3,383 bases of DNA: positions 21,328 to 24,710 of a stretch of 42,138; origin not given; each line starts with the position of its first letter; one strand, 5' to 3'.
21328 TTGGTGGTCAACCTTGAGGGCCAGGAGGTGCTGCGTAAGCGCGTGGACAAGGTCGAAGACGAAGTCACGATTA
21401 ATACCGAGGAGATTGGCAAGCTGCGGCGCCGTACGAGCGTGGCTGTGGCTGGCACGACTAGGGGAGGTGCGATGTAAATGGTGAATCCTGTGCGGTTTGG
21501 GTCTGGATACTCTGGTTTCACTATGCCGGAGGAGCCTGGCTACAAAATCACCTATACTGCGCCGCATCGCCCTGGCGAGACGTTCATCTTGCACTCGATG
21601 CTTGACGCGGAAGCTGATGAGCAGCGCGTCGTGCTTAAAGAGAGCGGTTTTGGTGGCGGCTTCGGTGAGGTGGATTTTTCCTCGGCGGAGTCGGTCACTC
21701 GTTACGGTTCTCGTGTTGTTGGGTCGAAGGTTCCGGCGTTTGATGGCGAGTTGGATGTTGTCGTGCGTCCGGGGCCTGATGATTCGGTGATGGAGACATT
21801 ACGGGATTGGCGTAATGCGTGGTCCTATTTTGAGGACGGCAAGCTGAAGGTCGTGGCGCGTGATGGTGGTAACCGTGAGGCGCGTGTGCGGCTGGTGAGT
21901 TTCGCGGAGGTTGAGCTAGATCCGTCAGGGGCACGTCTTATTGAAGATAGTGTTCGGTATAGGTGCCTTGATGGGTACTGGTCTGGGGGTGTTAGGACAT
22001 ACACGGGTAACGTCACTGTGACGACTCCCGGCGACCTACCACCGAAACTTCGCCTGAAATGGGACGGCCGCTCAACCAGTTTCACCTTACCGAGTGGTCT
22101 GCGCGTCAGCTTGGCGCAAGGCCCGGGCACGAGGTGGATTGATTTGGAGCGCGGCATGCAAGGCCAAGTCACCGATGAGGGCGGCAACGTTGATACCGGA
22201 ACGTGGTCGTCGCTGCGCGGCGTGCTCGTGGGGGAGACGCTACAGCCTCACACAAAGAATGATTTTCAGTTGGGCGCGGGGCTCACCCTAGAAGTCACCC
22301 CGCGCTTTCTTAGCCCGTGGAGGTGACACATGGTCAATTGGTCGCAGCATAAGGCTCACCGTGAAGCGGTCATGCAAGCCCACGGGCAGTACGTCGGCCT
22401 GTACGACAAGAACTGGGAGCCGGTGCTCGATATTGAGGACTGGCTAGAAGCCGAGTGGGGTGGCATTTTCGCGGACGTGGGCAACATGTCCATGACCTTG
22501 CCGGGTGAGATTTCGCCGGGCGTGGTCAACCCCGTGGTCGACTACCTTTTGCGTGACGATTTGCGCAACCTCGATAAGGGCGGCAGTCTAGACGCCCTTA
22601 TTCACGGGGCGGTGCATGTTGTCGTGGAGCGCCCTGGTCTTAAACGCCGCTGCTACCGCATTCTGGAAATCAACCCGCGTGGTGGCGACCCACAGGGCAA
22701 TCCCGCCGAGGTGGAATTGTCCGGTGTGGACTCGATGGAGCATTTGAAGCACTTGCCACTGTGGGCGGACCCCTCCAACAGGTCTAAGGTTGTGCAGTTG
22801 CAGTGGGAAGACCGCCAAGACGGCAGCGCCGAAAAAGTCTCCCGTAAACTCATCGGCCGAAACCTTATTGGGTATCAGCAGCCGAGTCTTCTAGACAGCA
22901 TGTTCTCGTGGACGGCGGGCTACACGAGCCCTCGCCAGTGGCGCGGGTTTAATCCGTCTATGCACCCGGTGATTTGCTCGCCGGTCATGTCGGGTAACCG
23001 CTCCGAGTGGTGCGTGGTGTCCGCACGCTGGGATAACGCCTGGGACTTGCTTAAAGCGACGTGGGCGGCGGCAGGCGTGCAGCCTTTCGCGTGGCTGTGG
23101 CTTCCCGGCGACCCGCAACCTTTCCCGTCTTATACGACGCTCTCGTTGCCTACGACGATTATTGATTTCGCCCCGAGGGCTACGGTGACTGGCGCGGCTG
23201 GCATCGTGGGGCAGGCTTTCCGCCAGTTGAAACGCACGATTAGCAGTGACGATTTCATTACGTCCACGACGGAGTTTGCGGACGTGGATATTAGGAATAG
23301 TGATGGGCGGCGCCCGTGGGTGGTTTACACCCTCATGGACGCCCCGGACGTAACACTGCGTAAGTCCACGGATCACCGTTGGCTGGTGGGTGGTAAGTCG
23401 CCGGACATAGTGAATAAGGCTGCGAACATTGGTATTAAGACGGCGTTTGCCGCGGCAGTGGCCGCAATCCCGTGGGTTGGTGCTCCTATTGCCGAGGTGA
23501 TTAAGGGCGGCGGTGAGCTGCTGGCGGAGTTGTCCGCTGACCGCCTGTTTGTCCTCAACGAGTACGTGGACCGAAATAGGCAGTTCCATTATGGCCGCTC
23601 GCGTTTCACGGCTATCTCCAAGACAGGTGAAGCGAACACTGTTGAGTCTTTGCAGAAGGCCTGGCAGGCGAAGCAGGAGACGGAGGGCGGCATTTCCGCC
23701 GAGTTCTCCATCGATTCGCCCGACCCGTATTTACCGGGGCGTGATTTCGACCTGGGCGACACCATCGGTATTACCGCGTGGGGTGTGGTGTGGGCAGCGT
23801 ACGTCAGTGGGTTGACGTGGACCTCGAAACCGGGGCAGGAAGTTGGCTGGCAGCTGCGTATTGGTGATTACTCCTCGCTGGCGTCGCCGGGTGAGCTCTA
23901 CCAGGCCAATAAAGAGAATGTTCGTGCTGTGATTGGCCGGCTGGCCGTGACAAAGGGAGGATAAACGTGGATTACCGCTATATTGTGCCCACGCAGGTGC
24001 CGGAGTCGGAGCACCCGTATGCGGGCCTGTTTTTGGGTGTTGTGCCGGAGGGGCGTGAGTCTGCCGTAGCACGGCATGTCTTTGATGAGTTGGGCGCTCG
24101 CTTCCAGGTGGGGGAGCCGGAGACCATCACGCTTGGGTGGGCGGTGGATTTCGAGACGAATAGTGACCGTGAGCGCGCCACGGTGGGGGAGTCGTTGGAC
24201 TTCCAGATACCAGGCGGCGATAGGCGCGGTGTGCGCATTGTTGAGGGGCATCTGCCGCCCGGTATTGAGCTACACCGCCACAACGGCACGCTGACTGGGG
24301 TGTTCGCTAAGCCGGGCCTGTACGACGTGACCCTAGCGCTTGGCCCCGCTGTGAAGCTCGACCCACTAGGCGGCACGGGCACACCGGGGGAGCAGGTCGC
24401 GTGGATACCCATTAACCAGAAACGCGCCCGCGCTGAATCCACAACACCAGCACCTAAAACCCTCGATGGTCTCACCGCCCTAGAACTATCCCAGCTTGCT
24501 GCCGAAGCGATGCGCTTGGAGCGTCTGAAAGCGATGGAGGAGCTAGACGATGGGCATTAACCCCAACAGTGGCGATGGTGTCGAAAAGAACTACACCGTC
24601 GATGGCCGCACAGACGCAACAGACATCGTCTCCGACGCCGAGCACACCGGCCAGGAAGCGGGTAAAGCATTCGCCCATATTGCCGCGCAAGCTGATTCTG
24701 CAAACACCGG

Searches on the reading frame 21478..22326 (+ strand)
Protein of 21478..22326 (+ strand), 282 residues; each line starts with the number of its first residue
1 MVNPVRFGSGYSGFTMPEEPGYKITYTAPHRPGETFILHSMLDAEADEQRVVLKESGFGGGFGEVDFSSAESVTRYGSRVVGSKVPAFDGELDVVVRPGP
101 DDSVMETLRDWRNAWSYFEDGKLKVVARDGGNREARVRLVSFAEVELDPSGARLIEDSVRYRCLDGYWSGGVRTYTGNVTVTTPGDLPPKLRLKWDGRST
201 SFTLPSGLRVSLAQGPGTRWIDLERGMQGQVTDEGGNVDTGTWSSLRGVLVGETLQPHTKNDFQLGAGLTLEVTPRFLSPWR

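Call 33: search_protein_families(library=phrogs, proteins=[window:21478-22326:+], max_evalue=0.001)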
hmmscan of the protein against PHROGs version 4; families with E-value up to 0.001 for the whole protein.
window:21478-22326:+ (282 aa): 1 family
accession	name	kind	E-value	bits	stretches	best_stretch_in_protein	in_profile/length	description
phrog_106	-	tail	5.4e-25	89.3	1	18-281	35-320/329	minor tail protein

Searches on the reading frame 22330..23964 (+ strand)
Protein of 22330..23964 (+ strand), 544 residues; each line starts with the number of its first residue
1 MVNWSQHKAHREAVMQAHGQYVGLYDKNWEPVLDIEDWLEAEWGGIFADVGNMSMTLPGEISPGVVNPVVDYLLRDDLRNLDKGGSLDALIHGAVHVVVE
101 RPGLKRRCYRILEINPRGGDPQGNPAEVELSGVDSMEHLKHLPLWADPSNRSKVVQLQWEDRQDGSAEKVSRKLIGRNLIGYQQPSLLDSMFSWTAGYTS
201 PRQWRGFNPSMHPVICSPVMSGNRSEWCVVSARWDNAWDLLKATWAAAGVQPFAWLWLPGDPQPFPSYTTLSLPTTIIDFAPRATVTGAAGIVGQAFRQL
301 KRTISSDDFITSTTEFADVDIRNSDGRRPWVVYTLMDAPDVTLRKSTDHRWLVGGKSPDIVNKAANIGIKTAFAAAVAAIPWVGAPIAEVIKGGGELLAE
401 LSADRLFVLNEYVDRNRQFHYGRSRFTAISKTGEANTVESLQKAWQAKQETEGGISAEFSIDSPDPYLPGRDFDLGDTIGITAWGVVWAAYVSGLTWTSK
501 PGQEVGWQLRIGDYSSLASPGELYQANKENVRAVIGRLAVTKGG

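Call 33: search_protein_families(library=phrogs, proteins=[window:22330-23964:+], max_evalue=0.001)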
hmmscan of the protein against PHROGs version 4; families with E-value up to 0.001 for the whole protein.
window:22330-23964:+ (544 aa): 2 families
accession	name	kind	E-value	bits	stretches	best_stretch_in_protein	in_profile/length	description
phrog_110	-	tail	2.2e-74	251.7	1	5-541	44-580/678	minor tail protein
phrog_16996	-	unknown function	2.7e-22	80.5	2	2-154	4-156/288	-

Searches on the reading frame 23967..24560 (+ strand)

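Call 33: search_protein_families(library=phrogs, proteins=[window:23967-24560:+], max_evalue=0.001)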
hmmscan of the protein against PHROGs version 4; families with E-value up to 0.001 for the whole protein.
window:23967-24560:+ (197 aa): 1 family
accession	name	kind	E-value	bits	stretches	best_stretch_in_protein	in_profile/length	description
phrog_8122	-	tail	0.00026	22.1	1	33-189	45-122/139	minor tail protein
